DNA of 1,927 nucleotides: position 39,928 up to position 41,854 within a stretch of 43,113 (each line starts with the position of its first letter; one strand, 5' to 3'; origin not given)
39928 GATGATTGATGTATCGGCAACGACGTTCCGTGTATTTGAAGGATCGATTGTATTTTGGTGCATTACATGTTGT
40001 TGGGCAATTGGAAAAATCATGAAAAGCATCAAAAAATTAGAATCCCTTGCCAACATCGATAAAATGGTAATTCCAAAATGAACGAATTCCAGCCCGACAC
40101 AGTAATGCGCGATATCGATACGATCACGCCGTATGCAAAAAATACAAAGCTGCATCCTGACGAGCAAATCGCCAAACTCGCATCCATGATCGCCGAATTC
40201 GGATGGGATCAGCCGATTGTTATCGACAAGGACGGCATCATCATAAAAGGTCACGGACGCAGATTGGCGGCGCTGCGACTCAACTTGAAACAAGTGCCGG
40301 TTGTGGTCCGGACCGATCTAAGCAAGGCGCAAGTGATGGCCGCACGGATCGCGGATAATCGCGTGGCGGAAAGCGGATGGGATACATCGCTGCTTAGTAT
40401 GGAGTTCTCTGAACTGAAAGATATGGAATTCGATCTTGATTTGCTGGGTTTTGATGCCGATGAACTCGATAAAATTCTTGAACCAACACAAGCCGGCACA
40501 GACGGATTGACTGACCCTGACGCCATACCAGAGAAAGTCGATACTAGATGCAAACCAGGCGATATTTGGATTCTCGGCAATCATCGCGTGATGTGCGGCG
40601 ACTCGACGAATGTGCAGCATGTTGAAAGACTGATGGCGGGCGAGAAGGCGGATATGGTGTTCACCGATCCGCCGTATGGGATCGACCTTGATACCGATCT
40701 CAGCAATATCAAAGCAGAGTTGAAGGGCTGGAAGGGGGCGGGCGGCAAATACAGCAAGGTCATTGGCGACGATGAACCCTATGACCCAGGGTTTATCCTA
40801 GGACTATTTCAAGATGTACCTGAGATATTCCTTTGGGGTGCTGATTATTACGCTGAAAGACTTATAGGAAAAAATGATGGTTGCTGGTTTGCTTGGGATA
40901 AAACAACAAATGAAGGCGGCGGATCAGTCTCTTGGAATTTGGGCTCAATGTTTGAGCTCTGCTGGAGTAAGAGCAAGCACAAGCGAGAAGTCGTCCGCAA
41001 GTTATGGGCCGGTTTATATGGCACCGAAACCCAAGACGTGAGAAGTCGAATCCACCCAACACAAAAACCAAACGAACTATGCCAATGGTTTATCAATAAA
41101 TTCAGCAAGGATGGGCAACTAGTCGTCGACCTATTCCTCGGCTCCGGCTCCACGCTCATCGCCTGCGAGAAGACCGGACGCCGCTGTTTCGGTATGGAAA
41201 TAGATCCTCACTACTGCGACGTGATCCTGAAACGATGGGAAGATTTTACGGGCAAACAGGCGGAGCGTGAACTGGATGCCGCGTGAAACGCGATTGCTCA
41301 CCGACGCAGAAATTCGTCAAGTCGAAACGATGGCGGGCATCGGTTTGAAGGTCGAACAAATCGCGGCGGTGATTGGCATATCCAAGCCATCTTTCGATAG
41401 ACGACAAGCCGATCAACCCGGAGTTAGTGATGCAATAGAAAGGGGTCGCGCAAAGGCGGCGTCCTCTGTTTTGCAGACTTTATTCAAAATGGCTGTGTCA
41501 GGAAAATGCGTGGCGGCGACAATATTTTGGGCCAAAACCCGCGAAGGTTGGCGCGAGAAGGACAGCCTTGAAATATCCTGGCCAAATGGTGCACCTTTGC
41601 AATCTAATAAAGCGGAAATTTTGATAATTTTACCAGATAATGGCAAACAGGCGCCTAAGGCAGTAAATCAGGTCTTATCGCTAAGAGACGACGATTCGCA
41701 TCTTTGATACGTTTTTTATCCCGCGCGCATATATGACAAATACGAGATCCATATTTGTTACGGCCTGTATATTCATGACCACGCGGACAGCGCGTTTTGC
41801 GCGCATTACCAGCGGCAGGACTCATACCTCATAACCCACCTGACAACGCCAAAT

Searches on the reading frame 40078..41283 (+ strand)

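Call 15: search_protein_families(library=phrogs, proteins=[window:40078-41283:+], max_evalue=0.00001)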
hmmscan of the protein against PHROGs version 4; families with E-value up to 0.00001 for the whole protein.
window:40078-41283:+ (402 aa): 22 families
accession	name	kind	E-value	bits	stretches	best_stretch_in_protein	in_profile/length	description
phrog_498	-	other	1.4e-106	358.5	1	7-398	34-430/633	DNA methyltransferase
phrog_930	-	DNA, RNA and nucleotide metabolism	1.1e-47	163.8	1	8-133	7-132/223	ParB-like partition protein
phrog_620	-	DNA, RNA and nucleotide metabolism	9.1e-47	160.9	1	7-145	8-146/217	ParB-like partition protein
phrog_15396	-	DNA, RNA and nucleotide metabolism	3.6e-41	142.7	1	11-143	7-140/258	ParB-like partition nuclease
phrog_67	-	other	6.6e-35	122.3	1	163-395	118-351/743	DNA methyltransferase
phrog_8071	-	DNA, RNA and nucleotide metabolism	1.6e-28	101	1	11-212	10-215/389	ParB-like partition protein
phrog_3008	-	other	4e-25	89.5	1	322-396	146-220/244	DNA methyltransferase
phrog_940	-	DNA, RNA and nucleotide metabolism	9.9e-23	82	1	8-132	6-129/388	nuclease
phrog_23085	-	unknown function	4e-20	72.9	1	325-395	43-113/138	-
phrog_18293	-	other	3.6e-16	60.2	1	321-388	41-108/119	methyltransferase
phrog_9353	-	unknown function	5.4e-15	56.9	1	1-138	6-142/245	-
phrog_723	-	DNA, RNA and nucleotide metabolism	7e-15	56.4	1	11-149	16-157/223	ParB-like partition protein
phrog_18056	-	DNA, RNA and nucleotide metabolism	7.5e-14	52.4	1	9-96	4-90/387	ParB-like partition nuclease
phrog_6952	-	other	2.5e-11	44.7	1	326-385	114-173/181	DNA methyltransferase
phrog_4715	-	DNA, RNA and nucleotide metabolism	2.6e-11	43.6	1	12-95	151-238/630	ParB-like partition protein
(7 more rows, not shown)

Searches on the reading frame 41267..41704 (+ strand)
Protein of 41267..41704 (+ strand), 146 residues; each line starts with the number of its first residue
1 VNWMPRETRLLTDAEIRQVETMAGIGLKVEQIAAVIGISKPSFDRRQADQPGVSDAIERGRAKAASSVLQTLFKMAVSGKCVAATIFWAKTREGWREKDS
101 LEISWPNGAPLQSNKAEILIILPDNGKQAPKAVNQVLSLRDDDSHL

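Call 88: search_protein_families(library=phrogs, proteins=[window:41267-41704:+], max_evalue=0.001)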
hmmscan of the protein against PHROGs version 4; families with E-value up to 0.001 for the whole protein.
window:41267-41704:+ (146 aa): 2 families
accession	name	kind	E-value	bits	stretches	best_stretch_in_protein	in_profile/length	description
phrog_309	-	head and packaging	6.1e-16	60.3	1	17-117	147-273/319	terminase small subunit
phrog_12540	-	unknown function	2.2e-06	28.9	1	7-85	20-95/153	-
